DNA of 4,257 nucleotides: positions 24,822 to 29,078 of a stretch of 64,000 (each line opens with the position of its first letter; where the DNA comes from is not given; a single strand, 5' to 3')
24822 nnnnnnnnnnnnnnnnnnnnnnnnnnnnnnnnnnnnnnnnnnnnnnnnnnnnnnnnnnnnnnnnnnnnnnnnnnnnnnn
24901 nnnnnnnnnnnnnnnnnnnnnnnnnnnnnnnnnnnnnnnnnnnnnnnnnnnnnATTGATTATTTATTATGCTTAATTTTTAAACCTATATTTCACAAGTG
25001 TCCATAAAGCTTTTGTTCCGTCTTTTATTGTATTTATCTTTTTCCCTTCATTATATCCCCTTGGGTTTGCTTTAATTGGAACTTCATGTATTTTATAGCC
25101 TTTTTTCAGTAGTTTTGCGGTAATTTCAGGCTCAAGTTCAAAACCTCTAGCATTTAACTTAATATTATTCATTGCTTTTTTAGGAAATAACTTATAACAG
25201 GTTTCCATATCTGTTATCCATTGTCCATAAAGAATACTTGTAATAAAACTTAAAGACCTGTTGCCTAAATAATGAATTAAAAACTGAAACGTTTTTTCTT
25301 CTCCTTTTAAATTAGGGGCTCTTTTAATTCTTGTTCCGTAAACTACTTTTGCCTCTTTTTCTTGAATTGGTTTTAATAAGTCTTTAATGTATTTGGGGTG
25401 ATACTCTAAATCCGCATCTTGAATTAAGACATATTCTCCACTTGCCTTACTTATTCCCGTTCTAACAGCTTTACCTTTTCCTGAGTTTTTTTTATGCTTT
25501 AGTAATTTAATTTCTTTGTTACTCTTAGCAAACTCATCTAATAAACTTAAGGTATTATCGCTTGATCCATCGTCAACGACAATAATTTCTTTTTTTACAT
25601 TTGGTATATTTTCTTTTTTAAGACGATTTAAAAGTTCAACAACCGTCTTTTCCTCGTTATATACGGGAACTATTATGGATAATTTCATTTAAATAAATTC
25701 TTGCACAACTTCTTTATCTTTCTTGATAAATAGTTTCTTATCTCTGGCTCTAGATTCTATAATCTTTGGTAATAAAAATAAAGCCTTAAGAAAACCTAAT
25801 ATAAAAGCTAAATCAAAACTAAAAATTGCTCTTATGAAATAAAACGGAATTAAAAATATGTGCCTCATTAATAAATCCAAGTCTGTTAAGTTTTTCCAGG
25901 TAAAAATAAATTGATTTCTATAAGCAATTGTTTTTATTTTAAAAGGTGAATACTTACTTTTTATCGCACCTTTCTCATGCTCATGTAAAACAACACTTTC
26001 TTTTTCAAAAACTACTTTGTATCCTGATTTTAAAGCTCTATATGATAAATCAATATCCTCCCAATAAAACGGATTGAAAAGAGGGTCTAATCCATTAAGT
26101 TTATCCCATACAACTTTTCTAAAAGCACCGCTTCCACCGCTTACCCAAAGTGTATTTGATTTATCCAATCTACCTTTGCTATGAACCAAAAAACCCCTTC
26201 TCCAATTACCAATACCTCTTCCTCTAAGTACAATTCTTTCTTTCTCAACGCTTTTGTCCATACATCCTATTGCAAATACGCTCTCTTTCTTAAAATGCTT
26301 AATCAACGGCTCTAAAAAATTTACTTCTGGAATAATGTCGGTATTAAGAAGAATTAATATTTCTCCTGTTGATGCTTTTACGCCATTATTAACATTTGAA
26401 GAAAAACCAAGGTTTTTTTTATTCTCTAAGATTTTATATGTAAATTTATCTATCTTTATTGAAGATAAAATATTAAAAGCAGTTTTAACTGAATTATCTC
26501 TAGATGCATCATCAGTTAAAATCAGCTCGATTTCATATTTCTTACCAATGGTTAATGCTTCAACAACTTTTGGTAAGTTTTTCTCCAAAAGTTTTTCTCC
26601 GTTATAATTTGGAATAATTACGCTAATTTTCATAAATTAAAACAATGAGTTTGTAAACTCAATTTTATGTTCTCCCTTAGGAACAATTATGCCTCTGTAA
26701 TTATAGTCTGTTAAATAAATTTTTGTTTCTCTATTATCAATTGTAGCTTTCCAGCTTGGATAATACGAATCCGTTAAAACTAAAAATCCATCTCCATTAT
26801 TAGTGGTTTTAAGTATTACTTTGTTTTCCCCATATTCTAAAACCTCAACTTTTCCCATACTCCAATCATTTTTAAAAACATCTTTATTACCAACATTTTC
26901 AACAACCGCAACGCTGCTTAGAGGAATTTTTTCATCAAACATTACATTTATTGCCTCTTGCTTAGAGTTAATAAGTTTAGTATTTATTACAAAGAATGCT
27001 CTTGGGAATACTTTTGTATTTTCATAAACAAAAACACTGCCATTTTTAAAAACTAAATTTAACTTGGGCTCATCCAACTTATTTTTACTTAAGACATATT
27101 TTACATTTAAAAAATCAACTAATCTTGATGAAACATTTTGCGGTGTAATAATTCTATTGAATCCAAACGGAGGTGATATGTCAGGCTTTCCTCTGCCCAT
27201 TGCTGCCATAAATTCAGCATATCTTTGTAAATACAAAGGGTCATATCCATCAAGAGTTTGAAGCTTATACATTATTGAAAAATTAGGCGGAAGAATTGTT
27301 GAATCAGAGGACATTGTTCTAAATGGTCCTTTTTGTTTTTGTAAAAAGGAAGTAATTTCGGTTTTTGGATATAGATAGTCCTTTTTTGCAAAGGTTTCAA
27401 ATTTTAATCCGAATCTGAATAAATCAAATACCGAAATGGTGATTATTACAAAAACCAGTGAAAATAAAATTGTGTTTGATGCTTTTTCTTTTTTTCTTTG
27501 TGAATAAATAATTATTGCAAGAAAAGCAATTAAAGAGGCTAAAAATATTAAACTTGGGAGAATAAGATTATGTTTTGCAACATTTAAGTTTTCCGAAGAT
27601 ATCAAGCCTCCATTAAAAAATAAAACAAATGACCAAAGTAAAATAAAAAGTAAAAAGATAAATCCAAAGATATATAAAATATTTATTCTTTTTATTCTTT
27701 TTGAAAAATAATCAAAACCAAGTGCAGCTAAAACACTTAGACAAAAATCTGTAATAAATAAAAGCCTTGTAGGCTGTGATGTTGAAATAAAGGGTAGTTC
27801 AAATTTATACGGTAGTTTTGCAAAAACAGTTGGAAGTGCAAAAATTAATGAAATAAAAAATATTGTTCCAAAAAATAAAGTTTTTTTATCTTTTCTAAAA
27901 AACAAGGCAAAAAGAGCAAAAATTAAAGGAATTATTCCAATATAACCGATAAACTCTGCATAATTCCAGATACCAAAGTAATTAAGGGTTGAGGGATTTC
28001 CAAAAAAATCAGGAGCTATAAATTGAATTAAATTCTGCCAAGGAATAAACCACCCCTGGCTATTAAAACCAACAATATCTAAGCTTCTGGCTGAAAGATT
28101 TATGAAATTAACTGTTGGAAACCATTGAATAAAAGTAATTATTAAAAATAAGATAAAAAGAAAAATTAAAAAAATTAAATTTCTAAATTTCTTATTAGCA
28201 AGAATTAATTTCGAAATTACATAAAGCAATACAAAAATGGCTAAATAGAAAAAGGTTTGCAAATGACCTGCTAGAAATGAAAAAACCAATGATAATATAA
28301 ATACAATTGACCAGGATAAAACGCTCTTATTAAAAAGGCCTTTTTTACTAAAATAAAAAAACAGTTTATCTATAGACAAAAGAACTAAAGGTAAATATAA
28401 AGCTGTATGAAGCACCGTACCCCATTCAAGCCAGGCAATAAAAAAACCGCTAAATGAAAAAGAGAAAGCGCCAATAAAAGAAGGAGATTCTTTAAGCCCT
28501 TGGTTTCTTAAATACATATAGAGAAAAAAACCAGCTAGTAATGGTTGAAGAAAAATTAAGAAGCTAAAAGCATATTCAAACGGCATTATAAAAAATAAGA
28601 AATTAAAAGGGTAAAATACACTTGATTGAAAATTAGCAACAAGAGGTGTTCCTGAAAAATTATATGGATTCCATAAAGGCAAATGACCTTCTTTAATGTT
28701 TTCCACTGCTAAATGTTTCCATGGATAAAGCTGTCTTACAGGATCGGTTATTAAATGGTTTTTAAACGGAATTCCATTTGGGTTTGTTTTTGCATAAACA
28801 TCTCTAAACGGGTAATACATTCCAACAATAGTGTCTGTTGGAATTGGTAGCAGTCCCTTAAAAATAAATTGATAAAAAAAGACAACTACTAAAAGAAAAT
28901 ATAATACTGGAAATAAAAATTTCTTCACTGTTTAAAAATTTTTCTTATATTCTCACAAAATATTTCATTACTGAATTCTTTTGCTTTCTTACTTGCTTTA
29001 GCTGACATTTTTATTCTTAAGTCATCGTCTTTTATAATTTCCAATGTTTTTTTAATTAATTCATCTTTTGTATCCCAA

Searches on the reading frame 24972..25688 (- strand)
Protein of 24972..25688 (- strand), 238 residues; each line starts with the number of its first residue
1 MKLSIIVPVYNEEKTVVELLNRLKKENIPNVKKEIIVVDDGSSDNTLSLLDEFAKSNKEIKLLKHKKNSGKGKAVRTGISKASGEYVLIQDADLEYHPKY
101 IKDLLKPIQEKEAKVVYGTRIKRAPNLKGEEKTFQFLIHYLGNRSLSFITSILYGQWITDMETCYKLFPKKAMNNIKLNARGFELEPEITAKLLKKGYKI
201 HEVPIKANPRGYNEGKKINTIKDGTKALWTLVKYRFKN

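Call 12: search_protein_families(library=pfam, proteins=[window:24972-25688:-], max_evalue=0.01)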
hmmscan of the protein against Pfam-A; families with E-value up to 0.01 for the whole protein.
window:24972-25688:- (238 aa): 5 families
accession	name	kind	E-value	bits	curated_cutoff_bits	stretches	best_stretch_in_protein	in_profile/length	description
PF00535.33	Glycos_transf_2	-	6e-39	134.1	23.3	1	4-172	1-163/168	Glycosyl transferase family 2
PF10111.15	Glyco_tranf_2_2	-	6.6e-12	45.9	27.3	1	4-113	1-111/276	Glycosyltransferase like family 2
PF13641.12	Glyco_tranf_2_3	-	7.2e-08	33.2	27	1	3-117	3-120/230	Glycosyltransferase like family 2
PF13506.12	Glyco_transf_21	-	0.0017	18.3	21.7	1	74-120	21-68/174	Glycosyl transferase family 21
PF13704.12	Glyco_tranf_2_4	-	0.0028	18.6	27.5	1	33-93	20-81/98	Glycosyl transferase family 2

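Call 18: search_solved_structures(query=window:24972-25688:-, max_evalue=0.001)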
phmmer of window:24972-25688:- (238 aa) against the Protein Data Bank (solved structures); distinct sequences matched with E-value up to 0.001: 38.
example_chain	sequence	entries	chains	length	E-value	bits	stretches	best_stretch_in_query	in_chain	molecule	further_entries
5mlz_A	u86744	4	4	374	3.5e-18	69.3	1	1-234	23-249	Dolichol monophosphate mannose synthase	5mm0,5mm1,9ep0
5tze_C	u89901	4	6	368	1.4e-17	67.3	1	1-116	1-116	Glycosyl transferase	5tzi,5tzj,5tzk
5tz8_A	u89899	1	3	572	1.9e-17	66.9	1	1-115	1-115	Glycosyl transferase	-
5eke_A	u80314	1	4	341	1.2e-16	64.2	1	2-127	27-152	Uncharacterized glycosyltransferase sll0501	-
5ekp_C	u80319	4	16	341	1.2e-16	64.2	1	2-127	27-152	Uncharacterized glycosyltransferase sll0501 | Glycosyltransferase sll0501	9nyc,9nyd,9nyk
9nye_A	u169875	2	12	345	1.3e-16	64.2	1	2-127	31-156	Glycosyltransferase sll0501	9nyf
2z87_A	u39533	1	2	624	1.9e-15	60.4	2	3-106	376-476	Chondroitin synthase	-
2z86_A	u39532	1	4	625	1.9e-15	60.3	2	3-106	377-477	Chondroitin synthase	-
5hea_A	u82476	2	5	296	7.1e-14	55.2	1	3-108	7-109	Putative glycosyltransferase (GalT1)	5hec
9hwj_A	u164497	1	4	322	1.3e-13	54.4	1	2-110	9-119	Undecaprenyl-phosphate 4-deoxy-4-formamido-L-arabinose transferase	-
3bcv_A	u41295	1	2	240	2.1e-13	53.7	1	2-94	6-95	Putative glycosyltransferase protein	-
9bhc_C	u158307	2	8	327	3.8e-12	49.5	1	2-127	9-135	Undecaprenyl-phosphate 4-deoxy-4-formamido-L-arabinose transferase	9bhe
8vxh_A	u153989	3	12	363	4.8e-12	49.2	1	2-126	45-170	Undecaprenyl-phosphate 4-deoxy-4-formamido-L-arabinose transferase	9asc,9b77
6p61_A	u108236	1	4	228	4.9e-12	49.2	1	3-105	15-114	Glycosyltransferase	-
6yv7_B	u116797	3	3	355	6.1e-12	48.9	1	3-99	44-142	Glycosyl transferase, family 2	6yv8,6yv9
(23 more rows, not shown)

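Call 37: search_protein_families(library=ncbifam, proteins=[window:24972-25688:-], max_evalue=0.00001)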
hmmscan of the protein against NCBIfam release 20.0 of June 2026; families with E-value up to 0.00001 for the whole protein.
window:24972-25688:- (238 aa): 24 families
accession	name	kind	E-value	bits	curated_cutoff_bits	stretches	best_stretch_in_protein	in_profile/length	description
TIGR04182.1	glyco_TIGR04182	equivalog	4.1e-36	124.9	325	1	3-234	2-217/293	S-layer glycoprotein N-glycosyltransferase AglJ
NF047588.1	GlcsyltransPgfSStrep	equivalog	6.2e-24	84.8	500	1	1-176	1-167/308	glycosyltransferase PgfS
TIGR03937.1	PgaC_IcaA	equivalog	4.1e-21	75.4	422.3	1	2-111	46-153/407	poly-beta-1,6-N-acetyl-D-glucosamine synthase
NF041875.1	EPS_EpsD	equivalog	2.4e-20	73.2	370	1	3-126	1-121/325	exopolysaccharide biosynthesis glycosyltransferase EpsD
NF007482.0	PRK10073.1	equivalog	5.2e-20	71.7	423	1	2-112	7-114/334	glycosyltransferase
NF007986.1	PRK10714.1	equivalog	4.1e-17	62.2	529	1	2-123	7-129/316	undecaprenyl-phosphate 4-deoxy-4-formamido-L-arabinose transferase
TIGR04283.1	glyco_like_mftF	equivalog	8.9e-17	61.4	182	1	3-122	1-112/221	TIGR04283 family arsenosugar biosynthesis glycosyltransferase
TIGR03111.1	glyc2_xrt_Gpos1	hypoth_equivalog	1.3e-15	57.2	363.95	1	3-139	51-188/439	TIGR03111 family XrtG-associated glycosyltransferase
NF058614.1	PPMAGASynPpgS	equivalog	6.6e-15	55.1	370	1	5-216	4-205/226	polyprenyl-phospho-N-acetylgalactosaminyl synthase PpgS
NF041391.1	DPhHxTase_Halo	equivalog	7e-15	54.6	375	1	9-210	3-186/213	dolichyl-phosphate hexose transferase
NF010496.0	PRK13915.1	equivalog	1.4e-14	53.9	262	1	2-115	32-150/307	glucosyl-3-phosphoglycerate synthase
TIGR03965.1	mycofact_glyco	equivalog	5.1e-14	52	280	1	3-116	76-187/467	mycofactocin biosynthesis glycosyltransferase MftF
NF038302.1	EPS_HpsE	equivalog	6.6e-14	51.6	300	1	1-126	1-129/307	hormogonium polysaccharide biosynthesis glycosyltransferase HpsE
NF047683.1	TeichurnBiosyTuaG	equivalog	9.7e-14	51.6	400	1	3-113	8-116/252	teichuronic acid biosynthesis protein TuaG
NF050050.1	ProtGlycPglI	equivalog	4.9e-11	42.6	500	1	2-129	3-129/306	GalNAc(5)-diNAcBac-PP-undecaprenol beta-1,3-glucosyltransferase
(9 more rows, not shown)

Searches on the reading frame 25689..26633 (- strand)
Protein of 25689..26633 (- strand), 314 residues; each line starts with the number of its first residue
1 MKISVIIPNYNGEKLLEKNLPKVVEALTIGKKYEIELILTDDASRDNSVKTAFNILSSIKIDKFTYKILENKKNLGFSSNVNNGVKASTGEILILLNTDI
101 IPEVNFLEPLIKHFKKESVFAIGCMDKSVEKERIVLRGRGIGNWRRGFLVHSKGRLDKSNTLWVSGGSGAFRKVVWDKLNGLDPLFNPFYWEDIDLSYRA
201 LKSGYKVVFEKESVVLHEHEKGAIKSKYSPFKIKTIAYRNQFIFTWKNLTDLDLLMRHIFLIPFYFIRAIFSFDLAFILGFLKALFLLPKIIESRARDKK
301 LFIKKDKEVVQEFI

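Call 12: search_protein_families(library=pfam, proteins=[window:25689-26633:-], max_evalue=0.01)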
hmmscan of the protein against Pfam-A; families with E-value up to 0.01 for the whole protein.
window:25689-26633:- (314 aa): 4 families
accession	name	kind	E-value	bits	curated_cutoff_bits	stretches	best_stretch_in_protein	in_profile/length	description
PF00535.33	Glycos_transf_2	-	2.6e-23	83.2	23.3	1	4-173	1-161/168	Glycosyl transferase family 2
PF13641.12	Glyco_tranf_2_3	-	1.5e-12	48.5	27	1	3-221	3-215/230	Glycosyltransferase like family 2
PF13712.12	Glyco_tranf_2_5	-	9.2e-05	22.7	27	0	50-124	13-90/210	Glycosyltransferase like family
PF13632.12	Glyco_trans_2_3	-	0.0034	17.7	27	1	94-226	3-131/198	Glycosyl transferase family group 2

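Call 57: search_solved_structures(query=window:25689-26633:-, max_evalue=0.001)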
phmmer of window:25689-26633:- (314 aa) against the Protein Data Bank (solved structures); distinct sequences matched with E-value up to 0.001: 13.
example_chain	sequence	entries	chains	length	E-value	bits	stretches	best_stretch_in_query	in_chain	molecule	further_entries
5mlz_A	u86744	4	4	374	5.2e-09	38.9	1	1-124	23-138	Dolichol monophosphate mannose synthase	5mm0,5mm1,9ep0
3bcv_A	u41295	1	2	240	2.1e-06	30.3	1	2-100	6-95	Putative glycosyltransferase protein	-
2z87_A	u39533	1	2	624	6.2e-06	28.8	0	3-102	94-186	Chondroitin synthase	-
2z86_A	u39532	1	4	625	6.3e-06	28.8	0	3-102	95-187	Chondroitin synthase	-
9hwj_A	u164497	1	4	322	8.6e-06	28.3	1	2-101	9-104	Undecaprenyl-phosphate 4-deoxy-4-formamido-L-arabinose transferase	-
6yv7_B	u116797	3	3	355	8.3e-05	25.1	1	2-127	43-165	Glycosyl transferase, family 2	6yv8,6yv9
6yv7_A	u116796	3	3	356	8.4e-05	25.1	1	2-127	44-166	Glycosyl transferase, family 2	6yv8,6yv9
9bhc_C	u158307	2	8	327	0.00021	23.8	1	2-101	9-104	Undecaprenyl-phosphate 4-deoxy-4-formamido-L-arabinose transferase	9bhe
6p61_A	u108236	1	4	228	0.00022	23.7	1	3-115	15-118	Glycosyltransferase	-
8vxh_A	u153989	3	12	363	0.00026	23.5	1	2-101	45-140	Undecaprenyl-phosphate 4-deoxy-4-formamido-L-arabinose transferase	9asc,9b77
5ekp_C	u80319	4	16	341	0.0006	22.3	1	2-114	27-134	Uncharacterized glycosyltransferase sll0501 | Glycosyltransferase sll0501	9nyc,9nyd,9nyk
5eke_A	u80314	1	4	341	0.0006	22.3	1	2-114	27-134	Uncharacterized glycosyltransferase sll0501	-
9nye_A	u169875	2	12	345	0.00061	22.3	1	2-114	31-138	Glycosyltransferase sll0501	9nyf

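Call 58: search_protein_families(library=ncbifam, proteins=[window:25689-26633:-], max_evalue=0.00001)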
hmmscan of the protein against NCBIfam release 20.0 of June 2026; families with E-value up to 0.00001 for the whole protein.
window:25689-26633:- (314 aa): 12 families
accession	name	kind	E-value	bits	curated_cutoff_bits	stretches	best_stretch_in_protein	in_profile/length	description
NF041875.1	EPS_EpsD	equivalog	1.4e-15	57.5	370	1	3-224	1-213/325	exopolysaccharide biosynthesis glycosyltransferase EpsD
TIGR03965.1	mycofact_glyco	equivalog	1.9e-14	53.4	280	1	2-123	75-188/467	mycofactocin biosynthesis glycosyltransferase MftF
TIGR03937.1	PgaC_IcaA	equivalog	3.3e-12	46.1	422.3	1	2-213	46-246/407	poly-beta-1,6-N-acetyl-D-glucosamine synthase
NF047588.1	GlcsyltransPgfSStrep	equivalog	1.5e-11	44.1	500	1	1-116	1-112/308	glycosyltransferase PgfS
TIGR04283.1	glyco_like_mftF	equivalog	3.9e-11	43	182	1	3-144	1-126/221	TIGR04283 family arsenosugar biosynthesis glycosyltransferase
NF038299.1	EPS_HpsN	equivalog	1.3e-10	40.8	425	1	2-118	2-110/317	hormogonium polysaccharide biosynthesis glycosyltransferase HpsN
NF053739.1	GlytfEpsEBac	equivalog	1e-09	37.8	450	1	2-227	2-212/265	glycosyltransferase EpsE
NF007986.1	PRK10714.1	equivalog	2.1e-08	33.6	529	1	2-101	7-102/316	undecaprenyl-phosphate 4-deoxy-4-formamido-L-arabinose transferase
NF007482.0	PRK10073.1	equivalog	3e-08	33.1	423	1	2-102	7-98/334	glycosyltransferase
NF050050.1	ProtGlycPglI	equivalog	8.5e-08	31.9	500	1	2-122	3-116/306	GalNAc(5)-diNAcBac-PP-undecaprenol beta-1,3-glucosyltransferase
NF041394.1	GtaseAglG_Halo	equivalog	4.3e-07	29.5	440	1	1-124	1-117/304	glucosyl-dolichyl phosphate glucuronosyltransferase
NF038302.1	EPS_HpsE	equivalog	9.8e-07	28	300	1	1-113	1-110/307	hormogonium polysaccharide biosynthesis glycosyltransferase HpsE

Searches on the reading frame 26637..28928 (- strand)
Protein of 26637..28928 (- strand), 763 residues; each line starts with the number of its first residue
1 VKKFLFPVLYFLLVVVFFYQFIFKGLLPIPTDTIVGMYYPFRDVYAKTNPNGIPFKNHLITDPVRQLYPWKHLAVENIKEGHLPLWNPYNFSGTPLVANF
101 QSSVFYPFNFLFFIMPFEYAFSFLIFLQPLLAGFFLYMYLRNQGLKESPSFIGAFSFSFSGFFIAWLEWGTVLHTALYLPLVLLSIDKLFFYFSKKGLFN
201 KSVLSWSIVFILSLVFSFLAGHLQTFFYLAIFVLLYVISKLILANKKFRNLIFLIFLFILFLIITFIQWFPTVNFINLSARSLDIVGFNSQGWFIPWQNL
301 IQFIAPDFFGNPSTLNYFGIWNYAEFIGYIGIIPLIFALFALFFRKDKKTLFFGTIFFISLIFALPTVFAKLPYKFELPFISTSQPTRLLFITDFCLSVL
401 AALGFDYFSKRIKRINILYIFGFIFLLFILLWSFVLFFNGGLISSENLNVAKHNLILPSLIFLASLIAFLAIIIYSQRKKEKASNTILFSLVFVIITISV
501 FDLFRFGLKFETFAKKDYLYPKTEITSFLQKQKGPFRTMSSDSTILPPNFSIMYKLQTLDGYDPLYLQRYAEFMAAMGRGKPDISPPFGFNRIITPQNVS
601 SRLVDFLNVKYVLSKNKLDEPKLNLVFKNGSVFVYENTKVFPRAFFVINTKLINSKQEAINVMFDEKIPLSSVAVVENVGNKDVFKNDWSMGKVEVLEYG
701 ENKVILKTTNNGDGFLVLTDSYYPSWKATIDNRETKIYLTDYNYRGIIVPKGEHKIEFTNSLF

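Call 5: search_protein_families(library=pfam, proteins=[window:26637-28928:-], max_evalue=0.01)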
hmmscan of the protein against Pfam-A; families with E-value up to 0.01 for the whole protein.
window:26637-28928:- (763 aa): 2 families
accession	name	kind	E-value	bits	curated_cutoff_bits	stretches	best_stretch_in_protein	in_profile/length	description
PF09586.16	YfhO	-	5.4e-25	88.4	28.5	2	102-658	73-604/835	Bacterial membrane protein YfhO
PF19094.5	EMC6_arch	-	0.0046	17.8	26.7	1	466-520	17-69/87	EMC6-arch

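Call 58: search_protein_families(library=ncbifam, proteins=[window:26637-28928:-], max_evalue=0.00001)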
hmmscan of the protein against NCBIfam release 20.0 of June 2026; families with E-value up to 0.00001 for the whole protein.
window:26637-28928:- (763 aa): 0 families
